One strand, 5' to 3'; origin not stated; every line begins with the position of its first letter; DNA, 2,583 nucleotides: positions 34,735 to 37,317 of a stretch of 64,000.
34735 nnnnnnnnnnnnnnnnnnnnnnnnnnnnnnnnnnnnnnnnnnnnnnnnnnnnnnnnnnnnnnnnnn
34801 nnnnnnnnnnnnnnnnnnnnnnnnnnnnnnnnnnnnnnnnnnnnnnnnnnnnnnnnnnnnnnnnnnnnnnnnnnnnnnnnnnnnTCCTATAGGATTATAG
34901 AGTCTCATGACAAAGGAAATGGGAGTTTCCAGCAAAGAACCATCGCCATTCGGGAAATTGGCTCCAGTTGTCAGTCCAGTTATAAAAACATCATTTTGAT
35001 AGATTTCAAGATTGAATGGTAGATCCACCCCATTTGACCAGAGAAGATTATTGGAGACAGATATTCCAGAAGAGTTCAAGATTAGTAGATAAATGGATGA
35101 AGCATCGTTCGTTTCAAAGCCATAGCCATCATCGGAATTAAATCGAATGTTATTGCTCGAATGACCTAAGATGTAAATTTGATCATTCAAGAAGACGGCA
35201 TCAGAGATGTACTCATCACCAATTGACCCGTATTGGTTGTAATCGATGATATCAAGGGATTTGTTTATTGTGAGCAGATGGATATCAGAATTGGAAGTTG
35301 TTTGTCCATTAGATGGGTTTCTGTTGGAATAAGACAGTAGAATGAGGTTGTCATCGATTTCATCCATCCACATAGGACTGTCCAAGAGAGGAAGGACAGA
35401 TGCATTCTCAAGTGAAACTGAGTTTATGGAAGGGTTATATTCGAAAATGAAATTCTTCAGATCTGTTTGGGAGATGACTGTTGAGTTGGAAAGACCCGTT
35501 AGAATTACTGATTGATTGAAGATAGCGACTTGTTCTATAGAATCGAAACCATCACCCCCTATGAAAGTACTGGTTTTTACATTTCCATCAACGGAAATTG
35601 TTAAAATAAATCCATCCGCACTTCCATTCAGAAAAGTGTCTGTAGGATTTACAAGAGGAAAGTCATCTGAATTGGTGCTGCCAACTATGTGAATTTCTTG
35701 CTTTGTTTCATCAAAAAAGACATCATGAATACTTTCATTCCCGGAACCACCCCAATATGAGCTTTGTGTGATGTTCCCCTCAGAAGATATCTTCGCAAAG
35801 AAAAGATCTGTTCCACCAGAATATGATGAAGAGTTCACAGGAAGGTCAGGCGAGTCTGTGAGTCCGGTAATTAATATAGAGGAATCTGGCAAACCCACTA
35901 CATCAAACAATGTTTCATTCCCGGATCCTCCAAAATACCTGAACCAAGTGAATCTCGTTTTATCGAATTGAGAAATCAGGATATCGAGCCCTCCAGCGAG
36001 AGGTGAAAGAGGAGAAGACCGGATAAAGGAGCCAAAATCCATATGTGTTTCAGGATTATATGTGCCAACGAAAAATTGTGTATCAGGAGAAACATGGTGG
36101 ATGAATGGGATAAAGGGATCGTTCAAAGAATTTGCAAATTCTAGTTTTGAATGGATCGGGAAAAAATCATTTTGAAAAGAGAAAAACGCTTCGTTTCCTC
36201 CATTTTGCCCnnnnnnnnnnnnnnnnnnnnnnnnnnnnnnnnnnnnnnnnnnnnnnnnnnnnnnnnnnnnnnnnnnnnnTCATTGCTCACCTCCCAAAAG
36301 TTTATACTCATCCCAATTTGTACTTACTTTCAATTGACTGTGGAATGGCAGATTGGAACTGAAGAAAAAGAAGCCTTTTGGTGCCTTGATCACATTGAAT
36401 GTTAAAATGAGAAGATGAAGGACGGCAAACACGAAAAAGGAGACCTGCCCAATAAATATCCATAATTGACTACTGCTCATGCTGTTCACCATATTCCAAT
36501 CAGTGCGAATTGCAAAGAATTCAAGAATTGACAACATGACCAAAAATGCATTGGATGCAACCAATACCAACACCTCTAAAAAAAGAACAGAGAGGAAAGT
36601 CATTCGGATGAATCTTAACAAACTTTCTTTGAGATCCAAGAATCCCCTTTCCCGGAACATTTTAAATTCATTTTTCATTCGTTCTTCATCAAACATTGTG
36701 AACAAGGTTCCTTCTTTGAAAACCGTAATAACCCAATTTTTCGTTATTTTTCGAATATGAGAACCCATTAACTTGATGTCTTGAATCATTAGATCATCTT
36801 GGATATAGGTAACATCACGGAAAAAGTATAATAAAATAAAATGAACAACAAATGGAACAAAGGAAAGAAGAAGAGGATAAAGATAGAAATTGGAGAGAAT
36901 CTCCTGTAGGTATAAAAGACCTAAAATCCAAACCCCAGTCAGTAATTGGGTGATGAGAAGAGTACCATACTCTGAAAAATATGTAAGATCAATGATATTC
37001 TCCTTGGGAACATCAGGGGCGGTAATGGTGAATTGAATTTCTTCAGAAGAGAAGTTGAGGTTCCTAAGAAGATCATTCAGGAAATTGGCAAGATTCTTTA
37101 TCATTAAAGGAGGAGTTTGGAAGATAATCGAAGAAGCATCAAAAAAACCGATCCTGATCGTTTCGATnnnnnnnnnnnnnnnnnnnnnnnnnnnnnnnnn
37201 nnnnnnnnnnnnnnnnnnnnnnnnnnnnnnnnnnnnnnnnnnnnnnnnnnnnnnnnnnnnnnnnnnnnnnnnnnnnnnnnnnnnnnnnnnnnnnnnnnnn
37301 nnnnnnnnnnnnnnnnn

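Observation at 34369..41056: Tightly coupled four-gene operon: two anchored TSP3-repeat surface proteins (FG-GAP-like and SBBP beta-propeller) plus two polytopic membrane proteins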

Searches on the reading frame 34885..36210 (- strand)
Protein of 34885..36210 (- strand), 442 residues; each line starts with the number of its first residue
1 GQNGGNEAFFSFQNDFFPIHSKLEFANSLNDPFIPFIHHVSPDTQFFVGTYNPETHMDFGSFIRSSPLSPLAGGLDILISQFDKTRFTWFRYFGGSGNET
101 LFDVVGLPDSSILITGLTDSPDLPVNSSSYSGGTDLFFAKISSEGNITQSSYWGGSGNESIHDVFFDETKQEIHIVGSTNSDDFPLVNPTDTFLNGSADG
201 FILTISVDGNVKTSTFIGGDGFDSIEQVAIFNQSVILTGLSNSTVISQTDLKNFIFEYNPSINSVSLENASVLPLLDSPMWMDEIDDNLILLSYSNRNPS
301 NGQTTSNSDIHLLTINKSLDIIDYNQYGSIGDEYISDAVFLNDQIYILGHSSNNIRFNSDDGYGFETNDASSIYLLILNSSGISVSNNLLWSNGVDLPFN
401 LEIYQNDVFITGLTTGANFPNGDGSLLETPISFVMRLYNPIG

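Call 33: find_homologous_proteins(query=window:34885-36210:-, max_evalue=0.001)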
Query window:34885-36210:- (442 aa): 30 proteins with E <= 0.001 among 6668 candidates.
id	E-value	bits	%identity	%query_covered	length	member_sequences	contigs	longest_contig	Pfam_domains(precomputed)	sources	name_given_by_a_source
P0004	7.0e-287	970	100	100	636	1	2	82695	PF18884.6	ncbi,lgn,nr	ncbi:MAG: hypothetical protein D6732_07060 [Methanobacteriota archaeon]|nr:MAG: hypothetical protein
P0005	1.5e-34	138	33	39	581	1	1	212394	PF06739.18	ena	-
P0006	6.5e-33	133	33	39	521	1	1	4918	PF17164.11,PF06739.18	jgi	jgi:hypothetical protein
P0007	8.1e-29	119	33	39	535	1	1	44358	PF26421.1,PF06739.18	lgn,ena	-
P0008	8.8e-27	112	32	33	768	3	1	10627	PF25778.2,PF06739.18,PF18884.6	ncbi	-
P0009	9.5e-27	112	30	36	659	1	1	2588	PF25778.2,PF06739.18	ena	-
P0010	1.0e-24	106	30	34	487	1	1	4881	PF06739.18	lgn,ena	-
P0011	5.2e-22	97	27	48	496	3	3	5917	PF07494.18,PF06739.18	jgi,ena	jgi:hypothetical protein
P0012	2.8e-20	91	29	35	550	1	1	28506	PF06739.18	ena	-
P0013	3.0e-20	91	29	39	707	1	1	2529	PF17963.8,PF17892.8,PF17803.8,PF25778.2,PF06739.18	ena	-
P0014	6.9e-20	90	31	33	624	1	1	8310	PF06739.18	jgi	jgi:hypothetical protein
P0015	9.8e-20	89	33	36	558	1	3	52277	PF18962.8,PF06739.18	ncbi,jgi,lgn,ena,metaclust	metaclust:\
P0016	3.6e-19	87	32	40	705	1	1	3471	PF25778.2,PF06739.18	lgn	-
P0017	3.5e-18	84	33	32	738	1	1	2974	PF25778.2,PF06739.18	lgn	-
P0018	1.4e-17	82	33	34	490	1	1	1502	PF06739.18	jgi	jgi:hypothetical protein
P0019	1.4e-15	76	29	33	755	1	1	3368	PF06739.18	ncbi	-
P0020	1.5e-15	75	33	37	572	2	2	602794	PF18962.8,PF06739.18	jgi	jgi:hypothetical protein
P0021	5.9e-15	73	28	38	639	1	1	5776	PF06739.18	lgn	-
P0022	5.2e-14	70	25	55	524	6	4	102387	PF06739.18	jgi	jgi:hypothetical protein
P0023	5.3e-13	67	30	34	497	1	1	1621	PF06739.18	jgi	jgi:hypothetical protein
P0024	8.7e-12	63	36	23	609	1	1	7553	PF06739.18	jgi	jgi:hypothetical protein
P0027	6.1e-9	54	32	36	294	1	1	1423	PF06739.18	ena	-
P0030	2.3e-8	52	27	38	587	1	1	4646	PF00404.25,PF06739.18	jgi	-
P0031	3.2e-8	51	29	31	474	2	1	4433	PF00404.25,PF06739.18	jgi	jgi:hypothetical protein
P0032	8.5e-7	47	31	26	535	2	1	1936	PF06739.18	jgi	-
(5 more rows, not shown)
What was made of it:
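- On SBBP beta-propeller (PF06739): There are 29 homologues, most with precomputed PF06739, the best at E=1.5e-34 (call 33).
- Closest known: Prokaryotic SBBP beta-propeller surface proteins with TSP3_bac repeats. Different: Identity to any homologue is at most 33% over about 39% of the head (call 33).
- Checked: There are 29 homologues, most carrying precomputed PF06739 (SBBP), the best at E=1.5e-34 (call 33).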

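Call 34: find_encoding_contigs(protein=P0005, flank=8000, max_places=2)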
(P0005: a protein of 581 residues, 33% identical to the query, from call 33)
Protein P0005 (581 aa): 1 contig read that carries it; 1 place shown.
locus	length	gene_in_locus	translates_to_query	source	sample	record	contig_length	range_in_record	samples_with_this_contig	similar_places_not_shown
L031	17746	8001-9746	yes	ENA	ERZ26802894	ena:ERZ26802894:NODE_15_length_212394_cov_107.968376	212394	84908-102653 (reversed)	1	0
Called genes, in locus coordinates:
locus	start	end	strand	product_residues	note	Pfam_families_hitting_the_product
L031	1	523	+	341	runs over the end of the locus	PF03417:AAT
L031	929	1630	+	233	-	PF24517:CBM96, PF06848:Disaggr_repeat (faint)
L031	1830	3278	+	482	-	PF00199:Catalase, PF06628:Catalase-rel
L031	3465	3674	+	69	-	PF18765:Polbeta (weak)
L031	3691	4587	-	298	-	-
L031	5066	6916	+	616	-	PF13176:TPR_7 (faint), PF07719:TPR_2 (faint), PF13181:TPR_8 (faint), PF13374:TPR_10 (faint), PF17874:TPR_MalT, PF13424:TPR_12, PF00515:TPR_1, PF13424:TPR_12, +1 more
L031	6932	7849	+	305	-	-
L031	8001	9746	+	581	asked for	PF06739:SBBP (weak)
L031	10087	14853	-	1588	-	PF05048:NosD (weak), PF13229:Beta_helix (weak)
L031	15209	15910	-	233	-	-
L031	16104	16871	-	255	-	-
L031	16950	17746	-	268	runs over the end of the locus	PF01209:Ubie_methyltran, PF05175:MTS, PF06325:PrmA (weak), PF13489:Methyltransf_23, PF13649:Methyltransf_25, PF13847:Methyltransf_31, PF08241:Methyltransf_11, PF08242:Methyltransf_12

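Call 35: find_encoding_contigs(protein=P0008, flank=8000, max_places=2)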
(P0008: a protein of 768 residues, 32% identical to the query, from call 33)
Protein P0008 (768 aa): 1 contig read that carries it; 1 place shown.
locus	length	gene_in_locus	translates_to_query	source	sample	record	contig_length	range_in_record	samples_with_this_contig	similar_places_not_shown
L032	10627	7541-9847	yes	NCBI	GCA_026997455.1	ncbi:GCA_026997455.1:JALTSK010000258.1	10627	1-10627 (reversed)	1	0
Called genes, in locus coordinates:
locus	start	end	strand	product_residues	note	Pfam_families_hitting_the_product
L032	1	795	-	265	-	?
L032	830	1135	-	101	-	PF01022:HTH_5 (faint), PF12840:HTH_20 (weak), PF13601:HTH_34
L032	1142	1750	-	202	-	-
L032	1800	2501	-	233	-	-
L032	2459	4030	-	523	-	PF00400:WD40, PF23381:Beta-prop_IFT122_1st, PF24807:WD40_CDC20-Fz, PF24814:WD40_Prp19, PF25173:Beta-prop_WDR3_1st, PF25175:Beta-prop_WDR5, PF25171:Beta-prop_WDR36-Utp21_1st, PF25174:Beta-prop_THOC3, +63 more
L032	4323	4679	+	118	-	PF03551:PadR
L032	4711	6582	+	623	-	-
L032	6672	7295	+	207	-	-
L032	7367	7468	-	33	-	-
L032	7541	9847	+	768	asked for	PF25778:DUF7948, PF06739:SBBP, PF18884:TSP3_bac (faint)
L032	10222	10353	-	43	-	-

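Call 79: search_solved_structures(query=A2, max_evalue=0.001)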
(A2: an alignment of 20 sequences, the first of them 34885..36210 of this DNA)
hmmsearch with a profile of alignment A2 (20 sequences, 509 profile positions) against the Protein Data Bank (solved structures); distinct sequences matched with E-value up to 0.001: 7.
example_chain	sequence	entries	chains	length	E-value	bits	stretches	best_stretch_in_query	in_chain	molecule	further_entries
7fh7_A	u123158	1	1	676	1e-47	165.9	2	30-319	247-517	CylK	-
7fh6_A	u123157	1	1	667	1.1e-47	165.8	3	33-255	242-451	CylK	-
7ron_A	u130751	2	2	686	1.2e-47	165.7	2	34-319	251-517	CylK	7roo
7fh8_A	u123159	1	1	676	1.8e-47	165.1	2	30-319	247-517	CylK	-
8prj_A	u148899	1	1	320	1.6e-11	46.5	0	335-379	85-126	v31Bagel8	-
8prs_A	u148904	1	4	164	2.9e-06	29.2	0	334-379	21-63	nvBagel4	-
8pra_A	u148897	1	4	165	1.8e-05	26.6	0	334-379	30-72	Cell surface protein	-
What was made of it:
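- On SBBP beta-propeller (PF06739): The profile hits the CylK chain at 1e-47 (call 79).
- Closest known: Prokaryotic SBBP beta-propeller surface proteins with TSP3_bac repeats. Same: The family profile hits CylK at E=1e-47 (call 79).
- Checked: The family profile hits the CylK chain in PDB at E=1e-47 (call 79).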

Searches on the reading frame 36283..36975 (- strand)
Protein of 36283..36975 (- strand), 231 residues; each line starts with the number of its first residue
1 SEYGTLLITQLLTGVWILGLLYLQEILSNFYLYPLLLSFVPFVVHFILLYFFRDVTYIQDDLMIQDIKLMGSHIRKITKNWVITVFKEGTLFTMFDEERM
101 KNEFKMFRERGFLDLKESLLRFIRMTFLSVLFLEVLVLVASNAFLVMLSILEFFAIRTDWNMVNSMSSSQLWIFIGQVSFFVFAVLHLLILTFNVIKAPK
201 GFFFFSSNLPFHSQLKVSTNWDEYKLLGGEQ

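Call 63: find_related_loci(query=A1, collection=metagenome_contigs, flank=10000)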
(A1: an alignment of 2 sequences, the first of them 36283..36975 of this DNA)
Query A1 (231 aa) in metagenome_contigs; peptide patterns used: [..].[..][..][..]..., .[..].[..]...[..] (x = any residue, [..] = any of these).
600 stretches matched a pattern, but none encodes a relative of the query by tblastn (E <= 1e-3).

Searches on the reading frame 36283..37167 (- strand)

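Call 75: search_protein_families(library=pfam, proteins=[window:36283-37167:-], max_evalue=10)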
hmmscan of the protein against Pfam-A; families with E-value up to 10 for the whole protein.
window:36283-37167:- (295 aa): 1 family
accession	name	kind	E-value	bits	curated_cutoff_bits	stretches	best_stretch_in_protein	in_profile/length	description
PF15939.10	YmcE_antitoxin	-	4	8.1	27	0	257-284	7-34/76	Putative antitoxin of bacterial toxin-antitoxin system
